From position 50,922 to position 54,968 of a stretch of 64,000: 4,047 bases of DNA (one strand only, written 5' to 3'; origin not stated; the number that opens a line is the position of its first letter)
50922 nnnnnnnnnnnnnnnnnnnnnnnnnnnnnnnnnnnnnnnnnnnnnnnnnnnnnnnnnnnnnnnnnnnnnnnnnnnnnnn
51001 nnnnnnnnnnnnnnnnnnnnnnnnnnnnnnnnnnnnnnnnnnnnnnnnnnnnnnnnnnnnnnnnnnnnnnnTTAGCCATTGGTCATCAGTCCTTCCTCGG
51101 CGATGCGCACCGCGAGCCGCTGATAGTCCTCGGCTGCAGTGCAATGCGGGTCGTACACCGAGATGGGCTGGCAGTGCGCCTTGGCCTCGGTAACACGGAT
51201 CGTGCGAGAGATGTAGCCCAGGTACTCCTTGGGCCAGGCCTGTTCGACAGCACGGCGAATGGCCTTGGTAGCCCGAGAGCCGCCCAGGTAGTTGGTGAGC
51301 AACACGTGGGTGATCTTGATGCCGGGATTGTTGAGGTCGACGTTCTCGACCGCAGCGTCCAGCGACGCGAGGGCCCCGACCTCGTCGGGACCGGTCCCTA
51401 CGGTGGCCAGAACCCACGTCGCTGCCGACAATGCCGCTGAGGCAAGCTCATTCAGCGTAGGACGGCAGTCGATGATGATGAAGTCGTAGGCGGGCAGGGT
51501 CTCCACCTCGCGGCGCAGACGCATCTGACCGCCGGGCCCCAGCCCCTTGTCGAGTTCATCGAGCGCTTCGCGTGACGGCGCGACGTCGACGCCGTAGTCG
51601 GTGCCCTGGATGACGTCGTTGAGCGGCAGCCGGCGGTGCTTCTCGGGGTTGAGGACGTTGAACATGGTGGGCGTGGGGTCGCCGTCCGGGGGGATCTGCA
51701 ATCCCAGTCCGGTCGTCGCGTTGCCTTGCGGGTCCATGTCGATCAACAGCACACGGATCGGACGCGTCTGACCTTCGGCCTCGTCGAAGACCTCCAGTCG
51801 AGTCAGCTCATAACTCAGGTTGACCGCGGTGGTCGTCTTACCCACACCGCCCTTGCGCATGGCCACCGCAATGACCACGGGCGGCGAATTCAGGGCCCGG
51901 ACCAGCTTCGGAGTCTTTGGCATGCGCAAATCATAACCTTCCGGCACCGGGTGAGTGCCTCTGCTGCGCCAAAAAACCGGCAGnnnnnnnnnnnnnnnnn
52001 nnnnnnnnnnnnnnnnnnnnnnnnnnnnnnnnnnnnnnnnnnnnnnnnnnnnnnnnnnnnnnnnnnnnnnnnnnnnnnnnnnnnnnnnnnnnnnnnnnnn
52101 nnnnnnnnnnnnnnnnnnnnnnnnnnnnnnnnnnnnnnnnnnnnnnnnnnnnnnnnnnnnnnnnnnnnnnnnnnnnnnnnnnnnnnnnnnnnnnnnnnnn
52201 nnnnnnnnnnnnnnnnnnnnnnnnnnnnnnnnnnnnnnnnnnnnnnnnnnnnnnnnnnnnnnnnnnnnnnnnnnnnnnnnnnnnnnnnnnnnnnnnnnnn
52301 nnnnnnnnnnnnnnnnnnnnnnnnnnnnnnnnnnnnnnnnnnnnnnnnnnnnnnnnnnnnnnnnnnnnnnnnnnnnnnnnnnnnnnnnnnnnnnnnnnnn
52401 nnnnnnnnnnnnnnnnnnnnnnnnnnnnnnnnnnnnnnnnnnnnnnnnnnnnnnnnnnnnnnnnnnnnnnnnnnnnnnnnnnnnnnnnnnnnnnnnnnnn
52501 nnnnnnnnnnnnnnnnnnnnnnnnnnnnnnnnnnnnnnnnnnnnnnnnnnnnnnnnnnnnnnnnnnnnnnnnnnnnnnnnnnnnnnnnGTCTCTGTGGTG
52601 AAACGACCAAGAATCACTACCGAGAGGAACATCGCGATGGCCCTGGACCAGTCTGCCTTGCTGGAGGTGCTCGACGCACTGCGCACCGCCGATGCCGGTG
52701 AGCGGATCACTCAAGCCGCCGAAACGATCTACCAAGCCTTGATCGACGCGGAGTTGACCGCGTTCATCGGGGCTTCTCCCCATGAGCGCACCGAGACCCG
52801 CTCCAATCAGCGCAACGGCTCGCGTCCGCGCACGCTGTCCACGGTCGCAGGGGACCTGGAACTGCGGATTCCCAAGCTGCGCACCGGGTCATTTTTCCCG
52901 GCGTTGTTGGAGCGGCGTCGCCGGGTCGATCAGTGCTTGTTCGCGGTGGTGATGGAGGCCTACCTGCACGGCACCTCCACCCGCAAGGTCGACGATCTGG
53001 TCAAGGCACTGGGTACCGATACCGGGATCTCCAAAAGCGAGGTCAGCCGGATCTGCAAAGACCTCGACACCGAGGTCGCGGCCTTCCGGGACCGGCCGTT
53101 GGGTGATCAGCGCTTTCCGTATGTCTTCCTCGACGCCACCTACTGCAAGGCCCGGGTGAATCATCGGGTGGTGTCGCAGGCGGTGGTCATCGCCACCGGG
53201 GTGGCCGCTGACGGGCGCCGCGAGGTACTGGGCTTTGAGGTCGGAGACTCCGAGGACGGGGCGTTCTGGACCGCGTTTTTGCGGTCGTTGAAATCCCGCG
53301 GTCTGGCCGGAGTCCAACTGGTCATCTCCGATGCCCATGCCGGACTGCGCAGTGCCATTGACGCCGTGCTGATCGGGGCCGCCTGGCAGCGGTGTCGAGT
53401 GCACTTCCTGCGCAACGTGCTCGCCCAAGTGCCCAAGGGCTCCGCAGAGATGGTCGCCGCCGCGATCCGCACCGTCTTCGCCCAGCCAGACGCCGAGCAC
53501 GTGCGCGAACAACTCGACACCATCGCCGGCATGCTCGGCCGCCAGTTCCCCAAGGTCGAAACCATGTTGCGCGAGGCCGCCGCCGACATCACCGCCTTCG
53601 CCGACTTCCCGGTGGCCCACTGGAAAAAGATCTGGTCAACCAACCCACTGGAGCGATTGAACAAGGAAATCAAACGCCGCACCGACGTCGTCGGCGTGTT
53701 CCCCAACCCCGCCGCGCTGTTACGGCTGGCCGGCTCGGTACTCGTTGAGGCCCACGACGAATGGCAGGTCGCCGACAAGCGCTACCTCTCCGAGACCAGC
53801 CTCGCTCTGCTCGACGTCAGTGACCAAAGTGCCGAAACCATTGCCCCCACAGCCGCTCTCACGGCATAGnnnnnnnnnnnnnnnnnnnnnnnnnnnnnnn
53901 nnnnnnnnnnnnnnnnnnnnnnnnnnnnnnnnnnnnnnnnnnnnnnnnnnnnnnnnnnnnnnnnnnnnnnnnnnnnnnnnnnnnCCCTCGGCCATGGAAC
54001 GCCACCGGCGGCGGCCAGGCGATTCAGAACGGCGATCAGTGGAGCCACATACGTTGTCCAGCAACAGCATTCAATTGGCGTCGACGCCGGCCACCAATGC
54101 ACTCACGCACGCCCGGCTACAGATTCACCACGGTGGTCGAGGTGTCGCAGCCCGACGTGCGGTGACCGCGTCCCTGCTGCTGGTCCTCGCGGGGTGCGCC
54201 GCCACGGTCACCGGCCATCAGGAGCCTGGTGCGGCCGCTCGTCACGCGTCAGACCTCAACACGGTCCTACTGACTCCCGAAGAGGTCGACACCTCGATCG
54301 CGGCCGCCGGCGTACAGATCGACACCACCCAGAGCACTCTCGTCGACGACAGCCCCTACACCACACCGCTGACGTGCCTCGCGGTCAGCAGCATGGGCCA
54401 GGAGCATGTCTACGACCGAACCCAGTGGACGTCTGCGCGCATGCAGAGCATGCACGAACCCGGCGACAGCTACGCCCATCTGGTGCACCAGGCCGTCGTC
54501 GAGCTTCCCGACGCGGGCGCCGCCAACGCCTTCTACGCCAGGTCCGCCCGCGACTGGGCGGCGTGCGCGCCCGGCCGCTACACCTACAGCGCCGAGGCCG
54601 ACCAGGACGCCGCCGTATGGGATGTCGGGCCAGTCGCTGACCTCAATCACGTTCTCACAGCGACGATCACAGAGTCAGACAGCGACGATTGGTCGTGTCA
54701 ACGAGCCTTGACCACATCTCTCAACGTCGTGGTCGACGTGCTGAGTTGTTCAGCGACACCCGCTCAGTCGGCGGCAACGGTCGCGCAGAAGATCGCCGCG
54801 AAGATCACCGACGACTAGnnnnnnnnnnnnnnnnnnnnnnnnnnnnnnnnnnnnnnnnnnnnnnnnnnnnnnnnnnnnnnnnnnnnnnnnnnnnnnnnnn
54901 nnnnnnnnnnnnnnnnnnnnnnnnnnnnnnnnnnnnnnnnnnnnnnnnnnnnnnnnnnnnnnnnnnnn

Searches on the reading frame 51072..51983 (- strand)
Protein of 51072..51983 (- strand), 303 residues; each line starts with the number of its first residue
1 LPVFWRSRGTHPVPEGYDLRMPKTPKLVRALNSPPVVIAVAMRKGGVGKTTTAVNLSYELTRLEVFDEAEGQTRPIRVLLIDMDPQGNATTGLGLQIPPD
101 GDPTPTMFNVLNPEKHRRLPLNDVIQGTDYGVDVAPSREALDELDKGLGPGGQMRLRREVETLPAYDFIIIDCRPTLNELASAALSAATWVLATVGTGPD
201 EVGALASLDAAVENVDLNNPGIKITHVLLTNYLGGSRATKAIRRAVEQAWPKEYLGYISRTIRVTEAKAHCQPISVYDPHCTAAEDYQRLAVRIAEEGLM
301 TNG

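Call 87: search_protein_families(library=pfam, proteins=[window:51072-51983:-], max_evalue=0.001)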
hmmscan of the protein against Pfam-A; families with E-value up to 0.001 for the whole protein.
window:51072-51983:- (303 aa): 5 families
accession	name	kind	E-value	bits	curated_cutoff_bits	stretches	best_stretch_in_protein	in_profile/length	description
PF13614.12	AAA_31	-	1e-25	91.1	27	1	37-212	3-164/177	AAA domain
PF01656.29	CbiA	-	1.8e-14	54.2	25.4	1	38-273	1-124/125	CobQ/CobB/MinD/ParA nucleotide binding domain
PF10609.15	ParA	-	4.7e-05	23.4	27.1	1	37-63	5-31/246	NUBPL iron-transfer P-loop NTPase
PF00142.24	Fer4_NifH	-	0.0001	22.4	25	0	43-133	7-82/271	4Fe-4S iron sulfur cluster binding proteins, NifH/frxC family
PF06564.18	CBP_BcsQ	-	0.00056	20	21.3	0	164-293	114-232/234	Cellulose biosynthesis protein BcsQ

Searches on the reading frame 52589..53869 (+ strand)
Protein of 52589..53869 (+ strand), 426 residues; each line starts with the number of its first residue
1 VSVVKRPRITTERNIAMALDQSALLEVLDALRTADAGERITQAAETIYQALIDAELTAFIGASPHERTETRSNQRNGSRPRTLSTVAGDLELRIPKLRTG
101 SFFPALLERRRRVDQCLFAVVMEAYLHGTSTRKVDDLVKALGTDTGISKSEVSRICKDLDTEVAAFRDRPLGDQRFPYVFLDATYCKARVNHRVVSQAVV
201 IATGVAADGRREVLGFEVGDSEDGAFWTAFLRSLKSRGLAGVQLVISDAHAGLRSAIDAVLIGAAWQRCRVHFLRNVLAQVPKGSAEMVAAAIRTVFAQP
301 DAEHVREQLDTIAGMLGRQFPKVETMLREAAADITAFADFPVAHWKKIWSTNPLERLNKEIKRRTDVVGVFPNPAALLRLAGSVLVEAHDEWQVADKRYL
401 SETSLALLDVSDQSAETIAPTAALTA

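Call 87: search_protein_families(library=pfam, proteins=[window:52589-53869:+], max_evalue=0.001)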
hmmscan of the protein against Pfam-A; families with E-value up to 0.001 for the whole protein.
window:52589-53869:+ (426 aa): 2 families
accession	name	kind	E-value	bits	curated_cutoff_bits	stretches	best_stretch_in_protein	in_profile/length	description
PF00872.24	Transposase_mut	-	1.6e-137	458.8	21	1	28-394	14-378/379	Transposase, Mutator family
PF10551.15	MULE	-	5.4e-07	30.4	27.6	1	179-276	2-99/99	MULE transposase domain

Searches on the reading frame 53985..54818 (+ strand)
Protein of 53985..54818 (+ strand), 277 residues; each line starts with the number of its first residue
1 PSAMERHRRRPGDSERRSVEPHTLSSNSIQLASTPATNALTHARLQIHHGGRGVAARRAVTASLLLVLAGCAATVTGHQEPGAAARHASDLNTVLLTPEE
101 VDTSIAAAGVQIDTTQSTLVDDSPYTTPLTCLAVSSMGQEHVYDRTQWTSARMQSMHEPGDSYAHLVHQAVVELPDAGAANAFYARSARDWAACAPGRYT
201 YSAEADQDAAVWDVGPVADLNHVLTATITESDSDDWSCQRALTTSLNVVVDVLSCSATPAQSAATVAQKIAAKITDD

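Call 87: search_protein_families(library=pfam, proteins=[window:53985-54818:+], max_evalue=0.001)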
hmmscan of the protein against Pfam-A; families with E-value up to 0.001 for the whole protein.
window:53985-54818:+ (277 aa): 1 family
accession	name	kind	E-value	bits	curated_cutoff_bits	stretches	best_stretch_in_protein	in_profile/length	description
PF14032.12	PknH_C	-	1.7e-40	139.3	27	1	88-273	3-187/187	PknH-like extracellular domain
